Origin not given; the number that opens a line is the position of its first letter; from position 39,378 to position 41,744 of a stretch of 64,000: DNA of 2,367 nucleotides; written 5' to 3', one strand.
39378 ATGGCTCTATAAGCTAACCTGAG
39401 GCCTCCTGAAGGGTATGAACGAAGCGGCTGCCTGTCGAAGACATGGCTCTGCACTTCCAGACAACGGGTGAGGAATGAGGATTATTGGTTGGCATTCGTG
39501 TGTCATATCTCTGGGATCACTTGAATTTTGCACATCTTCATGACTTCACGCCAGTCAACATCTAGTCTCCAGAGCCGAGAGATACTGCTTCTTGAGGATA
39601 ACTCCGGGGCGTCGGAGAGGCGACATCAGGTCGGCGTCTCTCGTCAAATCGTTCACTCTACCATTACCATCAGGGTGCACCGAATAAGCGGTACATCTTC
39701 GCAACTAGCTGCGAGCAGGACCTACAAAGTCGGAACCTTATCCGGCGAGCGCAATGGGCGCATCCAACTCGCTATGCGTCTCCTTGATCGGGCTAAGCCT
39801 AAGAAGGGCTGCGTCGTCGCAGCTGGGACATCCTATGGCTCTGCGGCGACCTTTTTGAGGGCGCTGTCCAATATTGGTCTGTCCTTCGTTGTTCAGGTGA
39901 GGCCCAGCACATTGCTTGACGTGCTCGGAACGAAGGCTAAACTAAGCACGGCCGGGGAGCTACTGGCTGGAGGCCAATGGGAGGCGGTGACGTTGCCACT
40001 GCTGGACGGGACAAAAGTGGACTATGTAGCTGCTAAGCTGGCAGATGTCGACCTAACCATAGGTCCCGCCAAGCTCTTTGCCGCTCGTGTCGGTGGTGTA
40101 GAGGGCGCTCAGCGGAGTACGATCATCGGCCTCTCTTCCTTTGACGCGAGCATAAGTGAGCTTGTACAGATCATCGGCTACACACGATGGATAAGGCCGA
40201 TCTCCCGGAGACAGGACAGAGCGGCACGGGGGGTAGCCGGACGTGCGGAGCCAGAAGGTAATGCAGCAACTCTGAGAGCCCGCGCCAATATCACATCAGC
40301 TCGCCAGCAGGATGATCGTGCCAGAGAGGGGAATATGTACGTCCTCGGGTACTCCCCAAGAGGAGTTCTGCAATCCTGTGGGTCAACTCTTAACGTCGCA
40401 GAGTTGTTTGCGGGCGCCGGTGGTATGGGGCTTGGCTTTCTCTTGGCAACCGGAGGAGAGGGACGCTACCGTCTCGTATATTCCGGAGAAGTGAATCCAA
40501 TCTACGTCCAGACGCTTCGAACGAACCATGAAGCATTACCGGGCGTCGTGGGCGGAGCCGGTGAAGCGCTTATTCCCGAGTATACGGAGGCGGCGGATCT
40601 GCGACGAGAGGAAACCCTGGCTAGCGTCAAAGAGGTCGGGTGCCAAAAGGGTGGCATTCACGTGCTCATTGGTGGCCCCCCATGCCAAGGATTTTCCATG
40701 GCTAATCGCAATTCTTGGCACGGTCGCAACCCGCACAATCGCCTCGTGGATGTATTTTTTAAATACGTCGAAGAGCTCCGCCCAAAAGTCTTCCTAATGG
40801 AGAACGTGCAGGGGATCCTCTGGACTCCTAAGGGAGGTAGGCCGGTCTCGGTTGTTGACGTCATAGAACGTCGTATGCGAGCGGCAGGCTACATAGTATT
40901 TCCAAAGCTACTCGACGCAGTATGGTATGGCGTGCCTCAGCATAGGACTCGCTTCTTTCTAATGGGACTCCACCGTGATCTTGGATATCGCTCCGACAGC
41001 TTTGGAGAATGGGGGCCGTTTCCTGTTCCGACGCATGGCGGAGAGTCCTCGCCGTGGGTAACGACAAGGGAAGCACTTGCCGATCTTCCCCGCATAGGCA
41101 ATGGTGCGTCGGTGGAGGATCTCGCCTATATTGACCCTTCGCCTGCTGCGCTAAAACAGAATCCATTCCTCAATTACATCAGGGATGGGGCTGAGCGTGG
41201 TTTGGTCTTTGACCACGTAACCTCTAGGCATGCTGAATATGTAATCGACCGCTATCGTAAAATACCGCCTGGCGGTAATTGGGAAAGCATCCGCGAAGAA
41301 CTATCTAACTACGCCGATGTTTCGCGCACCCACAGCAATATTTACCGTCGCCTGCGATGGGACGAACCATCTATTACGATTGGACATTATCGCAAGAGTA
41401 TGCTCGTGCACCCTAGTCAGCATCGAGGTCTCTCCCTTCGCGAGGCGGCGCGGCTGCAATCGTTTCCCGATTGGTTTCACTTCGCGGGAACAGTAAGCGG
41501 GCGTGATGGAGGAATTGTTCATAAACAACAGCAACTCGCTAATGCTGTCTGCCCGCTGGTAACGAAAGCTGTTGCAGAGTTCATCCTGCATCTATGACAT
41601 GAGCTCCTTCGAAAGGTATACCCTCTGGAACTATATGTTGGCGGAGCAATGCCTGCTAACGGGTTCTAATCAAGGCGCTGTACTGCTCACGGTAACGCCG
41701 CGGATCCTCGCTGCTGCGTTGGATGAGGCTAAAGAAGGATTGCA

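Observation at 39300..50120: Lower-GC defence island with Druantia type II-like operon (C5-MTase, two unknowns, 1844-aa helicase-DUF1998)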

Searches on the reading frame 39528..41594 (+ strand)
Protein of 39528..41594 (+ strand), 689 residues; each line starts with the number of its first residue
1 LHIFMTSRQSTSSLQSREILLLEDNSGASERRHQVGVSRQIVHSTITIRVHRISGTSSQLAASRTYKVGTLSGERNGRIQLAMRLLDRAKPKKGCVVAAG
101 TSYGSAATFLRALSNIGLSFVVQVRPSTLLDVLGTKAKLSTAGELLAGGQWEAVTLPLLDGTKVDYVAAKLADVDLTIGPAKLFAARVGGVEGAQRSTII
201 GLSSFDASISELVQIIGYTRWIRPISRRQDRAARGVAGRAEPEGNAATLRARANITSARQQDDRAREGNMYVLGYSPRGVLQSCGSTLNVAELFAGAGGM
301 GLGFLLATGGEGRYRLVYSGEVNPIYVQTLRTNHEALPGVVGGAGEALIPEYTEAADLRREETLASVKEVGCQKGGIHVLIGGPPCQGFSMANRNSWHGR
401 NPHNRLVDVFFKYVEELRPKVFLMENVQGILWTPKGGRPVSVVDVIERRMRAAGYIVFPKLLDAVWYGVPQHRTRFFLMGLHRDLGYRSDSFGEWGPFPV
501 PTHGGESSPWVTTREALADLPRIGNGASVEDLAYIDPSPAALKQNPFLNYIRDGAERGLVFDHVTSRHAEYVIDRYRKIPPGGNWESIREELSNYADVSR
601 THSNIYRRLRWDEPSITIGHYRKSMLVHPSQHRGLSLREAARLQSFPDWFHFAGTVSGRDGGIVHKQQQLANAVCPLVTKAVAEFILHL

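Call 5: search_protein_families(library=padloc, proteins=[window:39528-41594:+], max_evalue=0.01)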
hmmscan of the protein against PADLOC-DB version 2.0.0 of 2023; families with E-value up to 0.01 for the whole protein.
window:39528-41594:+ (689 aa): 60 families (the best 25 are shown)
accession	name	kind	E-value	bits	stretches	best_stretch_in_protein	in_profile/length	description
PDLC03234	MTase_II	-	4.7e-78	261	1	288-687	5-363/375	Type II methyltransferase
PDLC03378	MTase_II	-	4.2e-68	228.2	1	288-687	3-327/344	Type II methyltransferase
PDLC03225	MTase_II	-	1.3e-65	220.3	2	441-688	360-596/615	Type II methyltransferase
PDLC03326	MTase_II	-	2.5e-61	206.1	1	292-687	9-373/412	Type II methyltransferase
PDLC00033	DruM2|DruM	-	2.1e-58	196.4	1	277-687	11-361/368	DNA cytosine methylase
PDLC02648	DrmMII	-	1.2e-45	154.2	1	282-687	16-448/468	DrmMII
PDLC03237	MTase_II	-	3.7e-45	152.2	2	287-486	793-973/1036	Type II methyltransferase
PDLC00030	DruM2|DruM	-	1.1e-42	144.6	2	289-485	7-188/380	DNA cytosine methylase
PDLC03272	MTase_II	-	1.3e-41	141.1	1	286-688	73-388/407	Type II methyltransferase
PDLC02656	DrmMII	-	3.3e-40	136.4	2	287-522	4-234/491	DrmMII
PDLC00026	DruM2|DruM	-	2e-38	130.8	1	287-687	4-315/336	DNA cytosine methylase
PDLC02650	DrmMII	-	5.8e-37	125.6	3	289-431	10-137/435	DrmMII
PDLC03232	MTase_II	-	3.6e-34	116.4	1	374-684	130-454/465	Type II methyltransferase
PDLC02649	DrmMII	-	3.7e-34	116.4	1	374-686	113-414/422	DrmMII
PDLC00031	DruM2|DruM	-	5.4e-34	115.8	2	286-526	10-215/361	DNA cytosine methylase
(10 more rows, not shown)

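Call 6: search_protein_families(library=pfam, proteins=[window:39528-41594:+], max_evalue=0.01)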
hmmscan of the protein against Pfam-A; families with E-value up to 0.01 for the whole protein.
window:39528-41594:+ (689 aa): 2 families
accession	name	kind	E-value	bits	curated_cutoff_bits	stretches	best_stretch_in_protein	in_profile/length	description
PF00145.23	DNA_methylase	-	2.2e-44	152.7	22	1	289-686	2-322/324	C-5 cytosine-specific DNA methylase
PF13546.12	DDE_5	-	0.0032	17.5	27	0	80-128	162-212/272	DDE superfamily endonuclease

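Call 19: find_homologous_proteins(query=window:39528-41594:+, max_evalue=0.00001)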
Query window:39528-41594:+ (689 aa): 1085 proteins with E <= 0.00001 among 8000 candidates; the best 120 are listed.
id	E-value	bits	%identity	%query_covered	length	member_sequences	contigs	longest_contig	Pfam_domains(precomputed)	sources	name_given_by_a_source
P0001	0.0e+0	1555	100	99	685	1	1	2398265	PF00145.24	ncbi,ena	-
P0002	0.0e+0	1045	67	99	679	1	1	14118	PF00145.24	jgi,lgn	-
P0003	0.0e+0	1022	66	98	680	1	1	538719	PF00145.24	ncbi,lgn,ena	-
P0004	5.8e-294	995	65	98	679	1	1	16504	PF00145.24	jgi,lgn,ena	-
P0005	3.9e-292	989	66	98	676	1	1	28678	PF00145.24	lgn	-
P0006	1.0e-291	987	66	98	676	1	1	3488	PF00145.24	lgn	-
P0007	2.7e-291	986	65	98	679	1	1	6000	PF00145.24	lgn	-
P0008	9.1e-291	984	65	98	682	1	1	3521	PF00145.24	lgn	-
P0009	1.1e-288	977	64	98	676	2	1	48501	PF00145.24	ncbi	-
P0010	7.3e-286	968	64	98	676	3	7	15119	PF00145.24,PF13546.13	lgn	-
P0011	1.7e-276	937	63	98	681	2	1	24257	PF00145.24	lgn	-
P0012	2.0e-272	923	61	98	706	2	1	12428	PF00145.24,PF13546.13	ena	-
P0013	5.7e-272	922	62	98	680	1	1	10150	PF00145.24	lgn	-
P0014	1.1e-271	921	62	98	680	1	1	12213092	PF00145.24,PF13546.13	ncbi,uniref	ncbi:DNA (cytosine-5-)-methyltransferase [Nannocystis pusilla]|uniref:DNA cytosine methyltransferase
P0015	2.2e-271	920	63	98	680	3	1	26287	PF00145.24,PF13546.13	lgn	-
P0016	2.3e-271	920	61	98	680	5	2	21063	PF00145.24,PF13546.13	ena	-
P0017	8.2e-269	912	60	98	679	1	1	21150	PF00145.24,PF13546.13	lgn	-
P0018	1.5e-268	911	62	98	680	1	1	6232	PF00145.24,PF13546.13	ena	-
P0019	2.6e-267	907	62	98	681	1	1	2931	PF00145.24,PF13546.13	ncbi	-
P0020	3.1e-267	906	60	98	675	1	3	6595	PF00145.24,PF13546.13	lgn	-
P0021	5.1e-267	906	61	98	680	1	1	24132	PF00145.24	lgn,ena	-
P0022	6.7e-267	905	61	98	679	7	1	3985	PF00145.24,PF13546.13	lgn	-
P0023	2.9e-265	900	61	98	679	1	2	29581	PF00145.24,PF13546.13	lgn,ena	-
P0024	2.9e-265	900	61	98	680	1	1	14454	PF00145.24,PF13546.13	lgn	-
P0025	5.2e-265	899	61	98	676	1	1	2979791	PF00145.24,PF13546.13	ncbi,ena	-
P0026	1.7e-264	897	60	98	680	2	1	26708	PF00145.24,PF13546.13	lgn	-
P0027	1.8e-263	894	59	98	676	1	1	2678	PF00145.24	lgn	-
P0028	5.9e-263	892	61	98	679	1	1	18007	PF00145.24,PF13546.13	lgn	-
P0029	1.1e-261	888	59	98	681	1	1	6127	PF00145.24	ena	-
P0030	1.3e-261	888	59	98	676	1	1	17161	PF00145.24,PF13546.13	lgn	-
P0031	1.9e-261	887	59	98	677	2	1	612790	PF00145.24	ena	-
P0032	1.6e-260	884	60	97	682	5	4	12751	PF00145.24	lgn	-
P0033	1.8e-260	884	61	98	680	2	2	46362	PF00145.24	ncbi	ncbi:MAG: DNA (cytosine-5-)-methyltransferase [Steroidobacteraceae bacterium]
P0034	2.2e-260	884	60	98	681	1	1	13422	PF00145.24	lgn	-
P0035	4.8e-260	883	61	98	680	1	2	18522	PF00145.24,PF13546.13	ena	-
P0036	4.7e-259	879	61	98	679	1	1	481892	PF00145.24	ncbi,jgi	-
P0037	3.9e-257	873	59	97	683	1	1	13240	PF00145.24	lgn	-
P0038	6.3e-257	872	60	98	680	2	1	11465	PF00145.24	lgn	-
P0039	7.6e-257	872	59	98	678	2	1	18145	PF00145.24,PF13546.13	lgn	-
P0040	2.2e-254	864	60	94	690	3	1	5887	PF00145.24,PF13546.13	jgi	jgi:DNA-cytosine methyltransferase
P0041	5.2e-254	863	59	98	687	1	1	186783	PF00145.24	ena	-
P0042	2.7e-253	860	58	98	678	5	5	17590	PF00145.24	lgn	-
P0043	2.6e-251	854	57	99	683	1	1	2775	PF00145.24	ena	-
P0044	9.1e-250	849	57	98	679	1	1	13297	PF00145.24,PF13546.13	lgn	-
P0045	6.5e-248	843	57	98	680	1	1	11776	PF00145.24,PF13546.13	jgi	jgi:DNA-cytosine methyltransferase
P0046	1.1e-247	842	57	99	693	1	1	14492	PF00145.24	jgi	jgi:DNA-cytosine methyltransferase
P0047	1.4e-247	841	57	98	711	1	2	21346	PF00145.24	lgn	-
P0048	2.3e-246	837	58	98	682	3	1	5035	PF00145.24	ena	-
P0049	2.9e-246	837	57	98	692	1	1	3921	PF00145.24,PF13546.13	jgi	jgi:DNA-cytosine methyltransferase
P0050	5.2e-245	833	58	99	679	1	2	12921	PF00145.24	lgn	-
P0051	9.5e-245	832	57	99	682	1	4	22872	PF00145.24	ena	-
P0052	9.3e-243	825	56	98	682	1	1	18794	PF00145.24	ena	-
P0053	3.0e-241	821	57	98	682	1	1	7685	PF00145.24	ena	-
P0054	4.1e-241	820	57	98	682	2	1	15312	PF00145.24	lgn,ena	-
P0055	4.7e-241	820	58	98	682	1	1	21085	PF00145.24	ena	-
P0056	2.0e-240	818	62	86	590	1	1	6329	PF00145.24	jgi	jgi:DNA-cytosine methyltransferase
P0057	4.4e-240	817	56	98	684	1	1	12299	PF00145.24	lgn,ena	-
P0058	5.6e-238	810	54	98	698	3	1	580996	PF00145.24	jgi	-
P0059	2.0e-237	808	56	98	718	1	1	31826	PF00145.24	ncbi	-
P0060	2.2e-237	808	56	98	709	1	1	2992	PF00145.24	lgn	-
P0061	6.4e-237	806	56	98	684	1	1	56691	PF00145.24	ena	-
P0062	9.9e-237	806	55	98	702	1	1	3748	PF00145.24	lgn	-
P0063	1.8e-236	805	57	93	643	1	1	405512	PF00145.24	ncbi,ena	-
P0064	2.0e-236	805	54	99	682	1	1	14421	PF00145.24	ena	-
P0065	2.8e-236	804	56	98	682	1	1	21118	PF00145.24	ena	-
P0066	4.1e-236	804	56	98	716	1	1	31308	PF00145.24,PF13546.13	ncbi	-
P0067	8.6e-236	802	55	98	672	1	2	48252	PF00145.24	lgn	-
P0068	3.0e-235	801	55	98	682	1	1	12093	PF00145.24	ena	-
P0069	6.0e-235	800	56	98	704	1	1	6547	PF00145.24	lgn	-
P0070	2.7e-234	798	55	98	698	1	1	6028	PF00145.24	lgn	-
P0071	2.8e-234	797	56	98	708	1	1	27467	PF00145.24,PF13546.13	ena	-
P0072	3.7e-234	797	56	98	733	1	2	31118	PF00145.24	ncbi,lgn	-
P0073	9.0e-234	796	56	98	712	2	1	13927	PF00145.24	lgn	-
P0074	1.4e-233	795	56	98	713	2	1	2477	PF00145.24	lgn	-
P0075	2.8e-233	794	56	98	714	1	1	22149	PF00145.24,PF13546.13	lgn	-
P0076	5.6e-233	793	55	98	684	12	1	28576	PF00145.24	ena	-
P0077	7.7e-233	793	55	98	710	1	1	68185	PF00145.24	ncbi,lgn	-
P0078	4.2e-232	790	55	98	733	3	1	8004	PF00145.24,PF13546.13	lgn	-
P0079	1.1e-231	789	55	98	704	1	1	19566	PF00145.24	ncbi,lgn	ncbi:MAG TPA: DNA cytosine methyltransferase [Bryobacteraceae bacterium]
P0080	1.5e-231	788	55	98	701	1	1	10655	PF00145.24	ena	-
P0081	2.6e-231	788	55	98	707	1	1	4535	PF00145.24,PF13546.13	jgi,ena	-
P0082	2.9e-231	788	55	98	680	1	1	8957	PF00145.24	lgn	-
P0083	3.0e-231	787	54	98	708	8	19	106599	PF00145.24,PF13546.13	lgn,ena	-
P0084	3.7e-231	787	55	98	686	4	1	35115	PF00145.24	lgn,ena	-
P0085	3.7e-231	787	55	99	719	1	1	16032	PF00145.24,PF13546.13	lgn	-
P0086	4.4e-231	787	55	98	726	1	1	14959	PF00145.24,PF13546.13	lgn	-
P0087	1.7e-230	785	55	98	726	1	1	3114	PF00145.24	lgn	-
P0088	2.9e-230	784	56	98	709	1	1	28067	PF00145.24,PF13546.13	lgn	-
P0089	4.7e-230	783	54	98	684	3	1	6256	PF00145.24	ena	-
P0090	6.7e-230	783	54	98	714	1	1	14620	PF00145.24,PF13546.13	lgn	-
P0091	1.2e-229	782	55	98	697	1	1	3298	PF00145.24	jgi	jgi:DNA-cytosine methyltransferase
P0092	1.4e-229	782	55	97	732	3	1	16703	PF00145.24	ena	-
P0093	1.8e-229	782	54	97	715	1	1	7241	PF00145.24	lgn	-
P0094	2.8e-229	781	56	95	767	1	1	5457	PF00145.24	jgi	jgi:DNA-cytosine methyltransferase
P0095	5.7e-229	780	54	97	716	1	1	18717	PF00145.24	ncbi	-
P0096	1.1e-228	779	55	98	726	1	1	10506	PF00145.24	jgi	jgi:DNA-cytosine methyltransferase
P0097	1.3e-228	779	55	98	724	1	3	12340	PF00145.24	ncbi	-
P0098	1.9e-228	778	54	98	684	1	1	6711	PF00145.24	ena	-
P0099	2.8e-228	778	54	99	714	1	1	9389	PF00145.24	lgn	-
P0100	1.1e-227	776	54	98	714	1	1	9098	PF00145.24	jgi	jgi:DNA-cytosine methyltransferase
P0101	3.8e-227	774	54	98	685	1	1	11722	PF00145.24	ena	-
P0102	8.0e-227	773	54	98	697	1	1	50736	PF00145.24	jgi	jgi:DNA-cytosine methyltransferase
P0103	8.5e-227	773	53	98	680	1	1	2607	PF00145.24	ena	-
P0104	8.5e-226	769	55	95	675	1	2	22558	PF00145.24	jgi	jgi:DNA-cytosine methyltransferase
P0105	3.4e-225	767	54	98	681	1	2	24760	PF00145.24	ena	-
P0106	2.9e-224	764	54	98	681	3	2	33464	PF00145.24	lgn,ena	-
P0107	4.1e-224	764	52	99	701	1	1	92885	PF00145.24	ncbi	-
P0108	1.8e-223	762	55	93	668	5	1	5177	PF00145.24,PF13546.13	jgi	jgi:DNA-cytosine methyltransferase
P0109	3.4e-223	761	54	98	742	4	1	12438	PF00145.24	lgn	-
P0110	3.4e-223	761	53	97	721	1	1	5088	PF00145.24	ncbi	-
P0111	4.5e-223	760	53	97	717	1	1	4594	PF00145.24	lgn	-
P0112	2.1e-222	758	56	93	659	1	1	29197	PF00145.24,PF13546.13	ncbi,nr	ncbi:MAG: DNA (cytosine-5-)-methyltransferase [Gemmatimonadetes bacterium]|nr:DNA (cytosine-5-)-meth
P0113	2.5e-222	758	55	98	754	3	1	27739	PF00145.24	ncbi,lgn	-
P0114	3.3e-222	758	54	98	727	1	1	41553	PF00145.24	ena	-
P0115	3.4e-222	758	53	97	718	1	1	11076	PF00145.24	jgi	jgi:DNA-cytosine methyltransferase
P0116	1.3e-221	756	53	98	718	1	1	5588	PF00145.24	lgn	-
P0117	2.1e-221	755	53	99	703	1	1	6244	PF00145.24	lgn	-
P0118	2.2e-221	755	54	99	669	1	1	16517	PF00145.24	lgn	-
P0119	1.5e-220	752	52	100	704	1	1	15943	PF00145.24,PF13546.13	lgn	-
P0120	2.7e-220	751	53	98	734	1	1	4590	PF00145.24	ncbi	-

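Call 47: find_encoding_contigs(protein=P0001, flank=10000, max_places=3)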
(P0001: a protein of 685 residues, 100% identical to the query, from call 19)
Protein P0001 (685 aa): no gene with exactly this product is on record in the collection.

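Call 67: search_protein_families(library=ncbifam, proteins=[window:39528-41594:+], max_evalue=0.001)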
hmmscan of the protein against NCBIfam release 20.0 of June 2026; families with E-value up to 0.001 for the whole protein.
window:39528-41594:+ (689 aa): 3 families
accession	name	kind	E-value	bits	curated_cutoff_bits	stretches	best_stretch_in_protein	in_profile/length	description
TIGR00675.1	dcm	superfamily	1.5e-36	126.7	100.65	1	290-684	1-327/329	DNA (cytosine-5-)-methyltransferase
NF007772.0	PRK10458.1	subfamily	7.4e-07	28.1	710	1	287-489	88-294/472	DNA cytosine methylase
NF033540.2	transpos_IS701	equivalog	3.2e-06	26.7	150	1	78-222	164-321/363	IS701 family transposase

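Call 95: find_encoding_contigs(protein=P0003, flank=10000, max_places=2)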
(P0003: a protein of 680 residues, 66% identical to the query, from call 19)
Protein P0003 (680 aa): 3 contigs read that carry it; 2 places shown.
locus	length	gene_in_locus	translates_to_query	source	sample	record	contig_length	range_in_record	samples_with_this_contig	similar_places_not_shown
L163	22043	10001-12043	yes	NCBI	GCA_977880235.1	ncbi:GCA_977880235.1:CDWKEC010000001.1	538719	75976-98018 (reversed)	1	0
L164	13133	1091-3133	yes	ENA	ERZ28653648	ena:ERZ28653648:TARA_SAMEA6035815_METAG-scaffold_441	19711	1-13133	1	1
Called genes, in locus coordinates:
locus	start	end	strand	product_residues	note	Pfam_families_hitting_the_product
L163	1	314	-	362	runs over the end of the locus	PF00589:Phage_integrase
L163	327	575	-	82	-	PF12728:HTH_17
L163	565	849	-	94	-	-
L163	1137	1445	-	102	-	-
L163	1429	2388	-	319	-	-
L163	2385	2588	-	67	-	-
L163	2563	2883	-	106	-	PF05101:VirB3 (weak)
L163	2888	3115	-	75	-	-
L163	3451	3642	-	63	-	-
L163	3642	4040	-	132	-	-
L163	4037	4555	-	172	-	PF00226:DnaJ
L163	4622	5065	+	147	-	-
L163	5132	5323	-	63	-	-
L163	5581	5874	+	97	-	-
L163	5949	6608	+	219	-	PF01381:HTH_3 (weak), PF13560:HTH_31 (faint), PF08299:Bac_DnaA_C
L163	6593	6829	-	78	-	-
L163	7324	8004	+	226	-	PF00239:Resolvase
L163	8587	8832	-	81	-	-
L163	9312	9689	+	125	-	-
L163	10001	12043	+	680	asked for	PF00145:DNA_methylase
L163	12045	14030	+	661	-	-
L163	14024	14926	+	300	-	-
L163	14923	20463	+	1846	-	PF00270:DEAD, PF27116:YjiV_N, PF00271:Helicase_C (faint)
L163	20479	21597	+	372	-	PF12705:PDDEXK_1, PF01930:Cas_Cas4 (weak)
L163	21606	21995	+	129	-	PF03852:Vsr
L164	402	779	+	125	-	-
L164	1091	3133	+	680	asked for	PF00145:DNA_methylase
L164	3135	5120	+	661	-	-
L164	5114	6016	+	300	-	-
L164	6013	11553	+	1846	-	PF00270:DEAD, PF27116:YjiV_N, PF00271:Helicase_C (faint)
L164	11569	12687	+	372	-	PF12705:PDDEXK_1, PF01930:Cas_Cas4 (weak)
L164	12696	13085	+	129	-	PF03852:Vsr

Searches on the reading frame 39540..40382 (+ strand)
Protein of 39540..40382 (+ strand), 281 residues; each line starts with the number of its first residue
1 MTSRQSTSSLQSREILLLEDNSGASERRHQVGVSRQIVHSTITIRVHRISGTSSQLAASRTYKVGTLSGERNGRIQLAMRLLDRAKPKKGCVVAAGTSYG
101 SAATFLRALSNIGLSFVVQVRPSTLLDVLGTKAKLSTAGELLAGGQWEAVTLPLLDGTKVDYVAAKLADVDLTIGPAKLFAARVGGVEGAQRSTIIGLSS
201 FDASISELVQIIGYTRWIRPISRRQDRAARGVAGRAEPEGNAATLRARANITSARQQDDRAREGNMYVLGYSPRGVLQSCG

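Call 82: search_protein_representatives(protein=window:39540-40382:+)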
Query: 281 residues. Proteins with E-value up to 0.001 (for the whole library): 84; up to 1e-10: 59; up to 1e-30: 10. The best 84 are listed.
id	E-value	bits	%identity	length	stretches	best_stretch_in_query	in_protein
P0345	1.8e-102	358.5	84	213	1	1-213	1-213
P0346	1.7e-59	217.8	49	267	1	13-263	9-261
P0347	1.7e-49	185.0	42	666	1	11-279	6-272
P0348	3.0e-49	184.2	42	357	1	14-262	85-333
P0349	1.4e-48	182.0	43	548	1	12-261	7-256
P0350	3.4e-40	154.5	38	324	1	9-276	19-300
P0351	7.0e-38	147.0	38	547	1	13-263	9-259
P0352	1.0e-34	136.6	41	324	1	13-207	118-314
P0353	1.9e-33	132.5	47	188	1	13-178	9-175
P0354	1.7e-32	129.3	40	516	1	12-262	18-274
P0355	3.9e-29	118.3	37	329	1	15-262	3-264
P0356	5.6e-29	117.8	37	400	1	14-276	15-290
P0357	1.4e-28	116.5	34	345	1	8-263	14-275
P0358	4.1e-28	115.0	35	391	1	13-277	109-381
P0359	6.0e-28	114.4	36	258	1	13-258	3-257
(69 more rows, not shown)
